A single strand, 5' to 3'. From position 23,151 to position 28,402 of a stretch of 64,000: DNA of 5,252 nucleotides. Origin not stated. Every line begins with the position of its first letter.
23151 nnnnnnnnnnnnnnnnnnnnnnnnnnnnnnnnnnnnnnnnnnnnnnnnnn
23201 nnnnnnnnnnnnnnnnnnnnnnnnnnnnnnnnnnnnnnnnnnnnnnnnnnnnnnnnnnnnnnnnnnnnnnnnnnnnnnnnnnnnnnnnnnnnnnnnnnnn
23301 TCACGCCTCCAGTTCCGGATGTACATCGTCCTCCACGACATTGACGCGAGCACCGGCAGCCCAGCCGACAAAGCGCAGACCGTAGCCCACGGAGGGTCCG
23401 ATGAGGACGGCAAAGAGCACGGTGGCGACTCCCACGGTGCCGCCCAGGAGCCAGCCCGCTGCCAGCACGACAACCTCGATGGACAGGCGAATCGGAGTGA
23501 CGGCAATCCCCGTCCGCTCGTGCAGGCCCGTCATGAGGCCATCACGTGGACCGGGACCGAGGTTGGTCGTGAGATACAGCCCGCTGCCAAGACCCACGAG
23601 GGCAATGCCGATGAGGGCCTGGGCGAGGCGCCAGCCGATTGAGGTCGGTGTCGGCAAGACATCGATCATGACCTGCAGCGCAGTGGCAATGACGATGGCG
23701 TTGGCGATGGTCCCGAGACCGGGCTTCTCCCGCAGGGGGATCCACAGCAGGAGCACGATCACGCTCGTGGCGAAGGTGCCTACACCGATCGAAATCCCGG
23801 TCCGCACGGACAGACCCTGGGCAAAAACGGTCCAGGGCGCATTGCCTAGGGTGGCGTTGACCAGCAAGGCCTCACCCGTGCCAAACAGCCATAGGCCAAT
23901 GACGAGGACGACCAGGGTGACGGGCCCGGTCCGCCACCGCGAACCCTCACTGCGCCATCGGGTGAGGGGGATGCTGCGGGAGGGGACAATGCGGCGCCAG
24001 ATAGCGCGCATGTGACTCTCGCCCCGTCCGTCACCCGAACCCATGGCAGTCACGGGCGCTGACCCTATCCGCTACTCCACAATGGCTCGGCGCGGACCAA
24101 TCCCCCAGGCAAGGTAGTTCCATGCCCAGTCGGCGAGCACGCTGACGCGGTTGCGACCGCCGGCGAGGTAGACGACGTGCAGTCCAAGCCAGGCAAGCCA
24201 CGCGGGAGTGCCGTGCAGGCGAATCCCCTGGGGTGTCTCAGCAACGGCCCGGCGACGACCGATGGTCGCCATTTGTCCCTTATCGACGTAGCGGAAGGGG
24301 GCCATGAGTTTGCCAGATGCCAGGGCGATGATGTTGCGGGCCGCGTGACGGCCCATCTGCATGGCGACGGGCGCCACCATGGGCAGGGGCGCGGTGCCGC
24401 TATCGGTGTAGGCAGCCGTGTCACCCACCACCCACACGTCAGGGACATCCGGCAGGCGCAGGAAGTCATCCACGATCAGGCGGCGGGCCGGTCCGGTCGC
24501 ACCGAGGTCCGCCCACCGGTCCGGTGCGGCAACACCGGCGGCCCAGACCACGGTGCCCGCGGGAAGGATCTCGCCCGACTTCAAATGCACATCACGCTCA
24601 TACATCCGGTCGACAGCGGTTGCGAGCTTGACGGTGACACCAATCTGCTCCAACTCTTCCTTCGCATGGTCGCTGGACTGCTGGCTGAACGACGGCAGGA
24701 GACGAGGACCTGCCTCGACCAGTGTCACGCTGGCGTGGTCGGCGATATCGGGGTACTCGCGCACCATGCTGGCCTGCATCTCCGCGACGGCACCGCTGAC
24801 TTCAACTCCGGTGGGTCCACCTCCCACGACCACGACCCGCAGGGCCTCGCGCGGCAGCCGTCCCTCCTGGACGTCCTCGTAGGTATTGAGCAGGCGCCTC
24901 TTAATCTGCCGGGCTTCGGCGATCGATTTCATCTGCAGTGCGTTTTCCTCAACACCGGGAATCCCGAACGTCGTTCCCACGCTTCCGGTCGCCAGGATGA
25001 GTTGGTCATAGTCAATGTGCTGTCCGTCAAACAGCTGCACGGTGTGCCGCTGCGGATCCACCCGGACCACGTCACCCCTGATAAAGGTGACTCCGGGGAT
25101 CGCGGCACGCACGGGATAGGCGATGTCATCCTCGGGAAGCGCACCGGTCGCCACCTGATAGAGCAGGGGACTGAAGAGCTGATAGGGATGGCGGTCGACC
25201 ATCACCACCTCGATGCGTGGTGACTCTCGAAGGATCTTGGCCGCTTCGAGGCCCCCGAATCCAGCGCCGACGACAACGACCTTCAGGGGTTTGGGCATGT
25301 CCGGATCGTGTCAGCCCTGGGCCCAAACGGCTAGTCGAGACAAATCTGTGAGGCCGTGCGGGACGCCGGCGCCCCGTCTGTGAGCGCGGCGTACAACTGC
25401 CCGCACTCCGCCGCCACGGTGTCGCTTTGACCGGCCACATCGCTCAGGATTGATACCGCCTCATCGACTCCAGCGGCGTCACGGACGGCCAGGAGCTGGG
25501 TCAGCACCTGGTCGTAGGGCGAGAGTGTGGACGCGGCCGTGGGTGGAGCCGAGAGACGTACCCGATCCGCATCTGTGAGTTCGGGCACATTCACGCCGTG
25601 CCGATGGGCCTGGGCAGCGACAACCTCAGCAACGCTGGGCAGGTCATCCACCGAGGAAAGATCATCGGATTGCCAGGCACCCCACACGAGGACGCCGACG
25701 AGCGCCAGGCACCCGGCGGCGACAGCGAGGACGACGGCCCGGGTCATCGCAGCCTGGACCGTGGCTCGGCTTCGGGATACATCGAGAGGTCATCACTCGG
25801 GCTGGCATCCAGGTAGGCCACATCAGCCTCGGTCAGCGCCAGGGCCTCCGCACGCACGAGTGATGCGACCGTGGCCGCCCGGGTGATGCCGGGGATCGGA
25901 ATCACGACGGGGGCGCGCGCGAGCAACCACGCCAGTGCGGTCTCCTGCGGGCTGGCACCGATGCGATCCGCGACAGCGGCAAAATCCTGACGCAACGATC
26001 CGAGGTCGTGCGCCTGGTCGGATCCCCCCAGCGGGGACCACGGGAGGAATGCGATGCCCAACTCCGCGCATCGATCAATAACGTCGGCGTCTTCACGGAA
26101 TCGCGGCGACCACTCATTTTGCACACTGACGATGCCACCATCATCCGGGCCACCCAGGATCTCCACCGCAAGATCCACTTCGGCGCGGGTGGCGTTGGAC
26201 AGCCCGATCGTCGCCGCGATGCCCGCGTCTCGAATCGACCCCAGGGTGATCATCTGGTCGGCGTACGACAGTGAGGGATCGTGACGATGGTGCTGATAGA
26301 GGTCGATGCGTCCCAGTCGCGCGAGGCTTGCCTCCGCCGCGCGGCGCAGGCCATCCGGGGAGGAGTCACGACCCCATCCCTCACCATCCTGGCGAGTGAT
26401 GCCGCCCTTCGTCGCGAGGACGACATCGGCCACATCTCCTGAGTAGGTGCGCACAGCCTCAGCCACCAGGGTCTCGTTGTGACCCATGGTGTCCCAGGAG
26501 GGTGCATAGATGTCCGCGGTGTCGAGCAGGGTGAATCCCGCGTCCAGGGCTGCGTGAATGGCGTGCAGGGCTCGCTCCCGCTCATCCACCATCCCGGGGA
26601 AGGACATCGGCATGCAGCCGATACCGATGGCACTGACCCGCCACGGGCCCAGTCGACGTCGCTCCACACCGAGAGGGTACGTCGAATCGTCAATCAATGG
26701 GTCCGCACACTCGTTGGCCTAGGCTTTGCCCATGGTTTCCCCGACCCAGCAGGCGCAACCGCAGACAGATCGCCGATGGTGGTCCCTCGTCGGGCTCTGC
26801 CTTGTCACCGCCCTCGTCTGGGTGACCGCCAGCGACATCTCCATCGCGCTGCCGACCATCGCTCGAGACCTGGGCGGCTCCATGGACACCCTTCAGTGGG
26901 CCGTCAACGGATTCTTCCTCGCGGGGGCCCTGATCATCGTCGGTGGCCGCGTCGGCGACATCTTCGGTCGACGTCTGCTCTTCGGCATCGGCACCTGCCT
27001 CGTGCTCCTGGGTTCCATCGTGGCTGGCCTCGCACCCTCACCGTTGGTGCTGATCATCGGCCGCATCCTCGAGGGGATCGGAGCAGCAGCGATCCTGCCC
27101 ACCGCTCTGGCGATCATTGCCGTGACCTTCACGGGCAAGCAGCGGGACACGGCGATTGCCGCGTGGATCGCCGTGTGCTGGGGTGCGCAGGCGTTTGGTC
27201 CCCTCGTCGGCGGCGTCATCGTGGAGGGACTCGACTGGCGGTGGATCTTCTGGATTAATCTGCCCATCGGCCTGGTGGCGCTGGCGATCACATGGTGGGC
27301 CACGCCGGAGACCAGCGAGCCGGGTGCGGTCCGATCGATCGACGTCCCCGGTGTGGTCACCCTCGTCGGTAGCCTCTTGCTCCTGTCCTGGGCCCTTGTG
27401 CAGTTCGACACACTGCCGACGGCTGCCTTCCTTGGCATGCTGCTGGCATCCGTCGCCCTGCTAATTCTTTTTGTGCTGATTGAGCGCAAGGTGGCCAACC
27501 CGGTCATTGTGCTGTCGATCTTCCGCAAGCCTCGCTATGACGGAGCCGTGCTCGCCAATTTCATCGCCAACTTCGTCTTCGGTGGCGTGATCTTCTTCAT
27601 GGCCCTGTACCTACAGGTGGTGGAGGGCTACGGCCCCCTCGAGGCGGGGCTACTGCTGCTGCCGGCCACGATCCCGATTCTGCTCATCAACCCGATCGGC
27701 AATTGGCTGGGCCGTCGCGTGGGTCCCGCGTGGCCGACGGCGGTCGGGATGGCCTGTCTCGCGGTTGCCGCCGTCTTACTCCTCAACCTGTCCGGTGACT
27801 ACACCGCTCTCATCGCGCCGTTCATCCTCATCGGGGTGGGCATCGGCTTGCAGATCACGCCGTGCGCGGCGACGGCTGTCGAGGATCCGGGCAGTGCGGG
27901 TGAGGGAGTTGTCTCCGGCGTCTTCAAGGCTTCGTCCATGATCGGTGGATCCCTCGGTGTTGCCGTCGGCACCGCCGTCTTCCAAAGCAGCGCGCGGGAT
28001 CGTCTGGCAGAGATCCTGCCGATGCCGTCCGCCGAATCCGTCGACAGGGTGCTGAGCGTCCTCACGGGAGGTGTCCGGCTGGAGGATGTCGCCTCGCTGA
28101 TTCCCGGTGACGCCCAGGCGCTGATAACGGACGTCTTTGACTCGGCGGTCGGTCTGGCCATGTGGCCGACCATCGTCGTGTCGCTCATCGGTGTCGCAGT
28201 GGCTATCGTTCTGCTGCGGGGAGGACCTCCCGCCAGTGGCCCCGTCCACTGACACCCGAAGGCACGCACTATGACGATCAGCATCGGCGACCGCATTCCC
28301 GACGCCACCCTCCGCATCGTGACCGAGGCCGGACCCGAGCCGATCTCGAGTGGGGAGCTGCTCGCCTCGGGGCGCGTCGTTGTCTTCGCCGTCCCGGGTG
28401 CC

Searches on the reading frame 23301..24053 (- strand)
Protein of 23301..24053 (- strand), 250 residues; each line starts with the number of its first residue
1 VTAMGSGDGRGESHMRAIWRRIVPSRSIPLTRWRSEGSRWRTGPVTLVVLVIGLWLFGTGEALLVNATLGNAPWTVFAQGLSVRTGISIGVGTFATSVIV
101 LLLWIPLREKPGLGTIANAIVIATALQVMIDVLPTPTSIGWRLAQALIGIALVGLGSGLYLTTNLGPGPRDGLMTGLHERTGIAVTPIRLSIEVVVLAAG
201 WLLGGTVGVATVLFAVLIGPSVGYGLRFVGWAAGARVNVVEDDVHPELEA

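Call 46: search_protein_families(library=pfam, proteins=[window:23301-24053:-], max_evalue=0.00001)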
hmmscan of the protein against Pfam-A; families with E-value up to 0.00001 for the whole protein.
window:23301-24053:- (250 aa): 1 family
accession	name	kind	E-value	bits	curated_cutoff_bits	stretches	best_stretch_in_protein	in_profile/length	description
PF02588.21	YitT_membrane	-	2.5e-06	27.5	24.3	0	48-216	3-167/205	Uncharacterised 5xTM membrane BCR, YitT family COG1284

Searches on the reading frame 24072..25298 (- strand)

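Call 46: search_protein_families(library=pfam, proteins=[window:24072-25298:-], max_evalue=0.00001)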
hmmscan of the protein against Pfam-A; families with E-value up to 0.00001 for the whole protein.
window:24072-25298:- (408 aa): 5 families
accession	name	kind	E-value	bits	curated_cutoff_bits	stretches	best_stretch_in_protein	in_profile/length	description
PF07992.20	Pyr_redox_2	-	1.2e-52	179.6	26.1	1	6-316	2-291/291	Pyridine nucleotide-disulphide oxidoreductase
PF00070.33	Pyr_redox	-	3.7e-14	53.4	22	1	154-233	1-67/82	Pyridine nucleotide-disulphide oxidoreductase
PF22366.1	NDH2_C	-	5.8e-07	30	27.7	1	340-396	2-58/62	NDH2 C-terminal domain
PF13454.12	NAD_binding_9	-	4.5e-06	27.2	21.8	0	69-106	115-154/155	FAD-NAD(P)-binding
PF01134.28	GIDA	-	9.6e-06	25.3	22.1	0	6-23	1-18/391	Glucose inhibited division protein A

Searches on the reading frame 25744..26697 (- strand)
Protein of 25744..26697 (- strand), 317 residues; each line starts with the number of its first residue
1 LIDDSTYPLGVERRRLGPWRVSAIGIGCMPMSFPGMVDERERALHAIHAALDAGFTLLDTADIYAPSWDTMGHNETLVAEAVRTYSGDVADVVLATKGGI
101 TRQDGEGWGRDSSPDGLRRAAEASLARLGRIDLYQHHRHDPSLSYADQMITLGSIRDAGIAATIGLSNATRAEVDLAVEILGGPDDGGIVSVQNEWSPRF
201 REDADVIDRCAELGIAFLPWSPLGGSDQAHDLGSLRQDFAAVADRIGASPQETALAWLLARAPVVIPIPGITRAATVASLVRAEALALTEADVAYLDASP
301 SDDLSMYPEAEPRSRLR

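Call 46: search_protein_families(library=pfam, proteins=[window:25744-26697:-], max_evalue=0.00001)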
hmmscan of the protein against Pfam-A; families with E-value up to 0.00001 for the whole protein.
window:25744-26697:- (317 aa): 1 family
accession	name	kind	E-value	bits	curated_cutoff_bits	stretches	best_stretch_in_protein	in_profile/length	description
PF00248.27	Aldo_ket_red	-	3.3e-46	158.1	24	1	24-298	2-288/291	Aldo/keto reductase family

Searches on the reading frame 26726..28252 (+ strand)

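Call 46: search_protein_families(library=pfam, proteins=[window:26726-28252:+], max_evalue=0.00001)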
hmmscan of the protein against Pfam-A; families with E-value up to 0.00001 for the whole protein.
window:26726-28252:+ (508 aa): 2 families
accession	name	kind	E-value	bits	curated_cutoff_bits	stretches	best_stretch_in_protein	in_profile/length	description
PF07690.21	MFS_1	-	9.8e-46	156.7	33.4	1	24-411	1-346/347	Major Facilitator Superfamily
PF00083.30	Sugar_tr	-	9e-06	25.3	22.3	0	59-196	50-194/452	Sugar (and other) transporter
